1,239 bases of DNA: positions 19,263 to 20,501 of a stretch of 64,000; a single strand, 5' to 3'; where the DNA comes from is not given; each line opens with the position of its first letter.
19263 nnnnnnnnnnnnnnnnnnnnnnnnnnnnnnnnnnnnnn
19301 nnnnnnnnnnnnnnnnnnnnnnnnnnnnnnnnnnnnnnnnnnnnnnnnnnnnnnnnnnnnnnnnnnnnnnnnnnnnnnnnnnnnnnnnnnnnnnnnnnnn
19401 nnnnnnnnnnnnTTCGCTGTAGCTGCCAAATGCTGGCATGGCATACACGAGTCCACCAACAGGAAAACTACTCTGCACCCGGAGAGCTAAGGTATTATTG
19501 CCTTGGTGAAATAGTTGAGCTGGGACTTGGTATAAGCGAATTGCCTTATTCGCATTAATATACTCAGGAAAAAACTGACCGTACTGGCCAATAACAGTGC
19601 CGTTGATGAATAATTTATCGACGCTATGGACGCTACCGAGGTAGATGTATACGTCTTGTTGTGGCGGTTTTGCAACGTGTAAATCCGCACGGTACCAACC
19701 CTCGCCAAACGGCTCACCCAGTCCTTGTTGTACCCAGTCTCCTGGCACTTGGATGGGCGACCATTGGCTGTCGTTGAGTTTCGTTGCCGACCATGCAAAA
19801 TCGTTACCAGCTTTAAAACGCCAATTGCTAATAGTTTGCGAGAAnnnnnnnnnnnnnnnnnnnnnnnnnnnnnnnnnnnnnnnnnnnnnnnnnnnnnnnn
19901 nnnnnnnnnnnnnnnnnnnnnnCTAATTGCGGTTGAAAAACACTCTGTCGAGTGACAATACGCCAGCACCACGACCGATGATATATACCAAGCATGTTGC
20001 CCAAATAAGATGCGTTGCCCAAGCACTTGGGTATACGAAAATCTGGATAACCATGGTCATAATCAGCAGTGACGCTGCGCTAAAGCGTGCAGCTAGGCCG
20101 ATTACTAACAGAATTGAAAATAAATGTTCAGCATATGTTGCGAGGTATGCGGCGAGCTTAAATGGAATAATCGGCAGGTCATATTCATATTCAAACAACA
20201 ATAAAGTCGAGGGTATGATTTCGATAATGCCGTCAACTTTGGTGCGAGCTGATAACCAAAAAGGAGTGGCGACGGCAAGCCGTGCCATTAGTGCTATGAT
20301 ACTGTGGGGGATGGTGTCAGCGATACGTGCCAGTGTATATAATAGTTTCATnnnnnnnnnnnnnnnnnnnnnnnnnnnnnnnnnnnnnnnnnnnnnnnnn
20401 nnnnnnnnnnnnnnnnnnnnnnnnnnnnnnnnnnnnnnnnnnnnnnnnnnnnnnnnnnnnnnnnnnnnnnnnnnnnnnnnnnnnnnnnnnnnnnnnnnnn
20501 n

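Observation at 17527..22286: Bufferin-type RiPP operon (DUF2282 precursor - MNIO DUF692 - DUF2063 - DoxX) fused in one co-directional block with a 7TMR-DISM sensor kinase and NarL-type regulator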

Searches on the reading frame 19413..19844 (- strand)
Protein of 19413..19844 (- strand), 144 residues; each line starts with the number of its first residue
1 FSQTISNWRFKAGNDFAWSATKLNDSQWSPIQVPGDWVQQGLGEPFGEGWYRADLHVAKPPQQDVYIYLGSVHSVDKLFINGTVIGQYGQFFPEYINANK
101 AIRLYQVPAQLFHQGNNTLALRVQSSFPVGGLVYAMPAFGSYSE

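Call 77: predict_structure(alignment_id=A6)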
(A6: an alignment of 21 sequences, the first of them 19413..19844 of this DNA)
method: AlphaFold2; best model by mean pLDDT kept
length: 144 residues; sequences in the alignment: 21
mean_pLDDT: 93.2   pTM: 0.89
mean pLDDT of the five models: 93.2, 91.9, 90.3, 89.6, 88.6
residues with pLDDT >= 90: 118; 70-90: 24; 50-70: 2; < 50: 0
segments of 3 or more residues with pLDDT < 50: none
pLDDT, mean of each block of 10 residues (from residue 1): 89 97 97 95 94 95 96 94 96 79 95 97 90 92 88
secondary structure, 60 per line:
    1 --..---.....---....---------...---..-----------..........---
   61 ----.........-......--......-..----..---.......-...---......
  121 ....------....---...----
elements in order: E8-12 H16-19 E29-31 E48-57 E65-73 E75-80 E83-88 E101-107 E115-124 E131-134 E138-140

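Call 79: fold_search(model_id=the predicted structure, library=pdb)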
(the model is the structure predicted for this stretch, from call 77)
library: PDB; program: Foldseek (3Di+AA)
matches with E <= 10: 1492; with E <= 0.001: 334
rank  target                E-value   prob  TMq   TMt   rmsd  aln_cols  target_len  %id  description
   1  6ed1_A                1.6e-08  1.00  0.76  0.14   3.1       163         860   19  Bacteroides dorei Beta-glucuronidase (released 2019-02-13)
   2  6d89_A                1.7e-08  1.00  0.72  0.20   4.5       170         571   16  Bacteroides uniformis beta-glucuronidase 1 with N-terminal loop deletion (released 2018-10-17)
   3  9h4u_A                5.1e-08  1.00  0.70  0.17   3.1       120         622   25  Deacetylase FI8 utilizes unconventional variant of a catalytic triad: the diluted triad (released 2025-08-27)
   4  6d89_B                1.3e-07  1.00  0.70  0.20   4.1       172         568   15  Bacteroides uniformis beta-glucuronidase 1 with N-terminal loop deletion (released 2018-10-17)
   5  6d8k_D                2.5e-07  1.00  0.66  0.28   5.4       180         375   17  Bacteroides multiple species beta-glucuronidase (released 2018-10-17)
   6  6d1n_A                2.6e-07  1.00  0.71  0.20   4.0       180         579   15  Apo structure of Bacteroides uniformis Beta-glucuronidase 1 (released 2018-10-17)
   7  5uj6_B                2.8e-07  1.00  0.76  0.14   3.0       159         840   22  Crystal Structure of Bacteroides Uniformis beta-glucuronidase (released 2017-06-28)
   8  6d8g_B                3.1e-07  1.00  0.71  0.14   4.3       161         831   22  D341A D367A calcium binding mutant of Bacteroides uniformis beta-glucuronidase 2 (released 2018-10-17)
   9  1yq2_A                3.4e-07  1.00  0.68  0.11   5.3       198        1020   16  beta-galactosidase from Arthrobacter sp. C2-2 (isoenzyme C2-2-1) (released 2005-10-04)
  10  6d8k_A                3.6e-07  1.00  0.68  0.19   4.8       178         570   16  Bacteroides multiple species beta-glucuronidase (released 2018-10-17)
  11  5uj6_A                3.8e-07  1.00  0.76  0.14   3.0       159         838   22  Crystal Structure of Bacteroides Uniformis beta-glucuronidase (released 2017-06-28)
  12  5t9g_B                3.8e-07  1.00  0.75  0.15   3.0       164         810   18  Crystal structure of BuGH2Cwt in complex with Galactoisofagomine (released 2017-09-13)
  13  3t2p_A                4.0e-07  1.00  0.72  0.11   3.8       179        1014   16  E. coli (lacZ) beta-galactosidase (S796D) in complex with IPTG (released 2012-01-18)
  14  6d50_A                4.3e-07  1.00  0.74  0.14   3.9       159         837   23  Bacteroides uniforms beta-glucuronidase 2 bound to D-glucaro-1,5-lactone (released 2018-10-17)
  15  6qub_A                5.6e-07  1.00  0.74  0.14   3.0       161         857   17  Truncated beta-galactosidase III from Bifidobacterium bifidum in complex with galactose (released 2020-03-18)
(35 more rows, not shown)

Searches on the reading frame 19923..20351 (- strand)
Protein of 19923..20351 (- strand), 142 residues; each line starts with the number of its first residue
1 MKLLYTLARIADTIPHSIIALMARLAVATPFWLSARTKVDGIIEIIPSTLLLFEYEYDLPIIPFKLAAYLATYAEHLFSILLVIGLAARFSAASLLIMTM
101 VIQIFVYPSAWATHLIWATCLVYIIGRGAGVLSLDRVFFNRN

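Call 3: search_protein_families(library=pfam, proteins=[window:19923-20351:-], max_evalue=0.01)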
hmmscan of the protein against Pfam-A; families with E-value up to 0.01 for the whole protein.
window:19923-20351:- (142 aa): 2 families
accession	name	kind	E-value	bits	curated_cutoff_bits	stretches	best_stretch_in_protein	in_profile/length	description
PF07681.17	DoxX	-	7.8e-13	49.3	23.6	1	20-107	2-84/85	DoxX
PF04173.18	DoxD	-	0.0048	17.3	22.7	1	70-138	70-144/167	TQO small subunit DoxD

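Call 4: search_protein_families(library=ncbifam, proteins=[window:19923-20351:-], max_evalue=0.01)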
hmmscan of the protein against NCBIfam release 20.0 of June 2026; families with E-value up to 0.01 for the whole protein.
window:19923-20351:- (142 aa): 1 family
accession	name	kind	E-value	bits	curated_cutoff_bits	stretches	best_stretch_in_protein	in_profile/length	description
NF050144.1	matur_HvfX_fam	equivalog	1e-10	42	80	1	18-107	2-88/165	HvfX family Cu-binding RiPP maturation protein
